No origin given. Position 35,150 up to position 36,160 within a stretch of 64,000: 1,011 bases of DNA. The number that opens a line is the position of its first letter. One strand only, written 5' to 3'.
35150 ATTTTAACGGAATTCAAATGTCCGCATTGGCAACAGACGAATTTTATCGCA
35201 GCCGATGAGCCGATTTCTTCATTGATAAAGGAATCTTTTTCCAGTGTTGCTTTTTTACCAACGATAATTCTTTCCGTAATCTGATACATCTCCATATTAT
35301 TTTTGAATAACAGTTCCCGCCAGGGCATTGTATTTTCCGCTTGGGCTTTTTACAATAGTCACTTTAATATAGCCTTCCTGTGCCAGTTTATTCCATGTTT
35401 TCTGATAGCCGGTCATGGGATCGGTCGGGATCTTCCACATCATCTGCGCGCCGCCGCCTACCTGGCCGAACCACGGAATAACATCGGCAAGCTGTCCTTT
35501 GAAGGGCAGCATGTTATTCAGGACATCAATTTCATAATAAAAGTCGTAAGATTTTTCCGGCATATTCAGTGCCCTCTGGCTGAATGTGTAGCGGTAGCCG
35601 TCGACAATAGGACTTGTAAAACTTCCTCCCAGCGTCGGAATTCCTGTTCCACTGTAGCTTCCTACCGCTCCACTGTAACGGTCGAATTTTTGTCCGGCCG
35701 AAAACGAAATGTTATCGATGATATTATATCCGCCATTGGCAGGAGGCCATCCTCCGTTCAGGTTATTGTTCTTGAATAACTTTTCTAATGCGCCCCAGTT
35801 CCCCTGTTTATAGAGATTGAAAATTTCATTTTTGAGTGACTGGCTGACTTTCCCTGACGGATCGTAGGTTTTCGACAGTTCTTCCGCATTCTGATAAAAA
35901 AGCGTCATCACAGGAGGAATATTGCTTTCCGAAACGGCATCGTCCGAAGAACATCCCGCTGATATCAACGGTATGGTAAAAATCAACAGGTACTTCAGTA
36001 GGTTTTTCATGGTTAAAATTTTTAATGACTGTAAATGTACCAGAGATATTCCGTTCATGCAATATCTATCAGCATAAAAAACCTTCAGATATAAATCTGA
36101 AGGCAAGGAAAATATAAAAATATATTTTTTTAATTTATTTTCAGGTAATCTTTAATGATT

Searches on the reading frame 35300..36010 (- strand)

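Call 78: search_protein_families(library=pfam, proteins=[window:35300-36010:-], max_evalue=0.001)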
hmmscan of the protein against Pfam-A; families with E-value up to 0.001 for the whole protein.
window:35300-36010:- (237 aa): 1 family
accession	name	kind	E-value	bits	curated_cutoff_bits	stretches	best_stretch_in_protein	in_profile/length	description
PF14021.12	TNT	-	2.1e-06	28.5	27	1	105-216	4-86/88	Tuberculosis necrotizing toxin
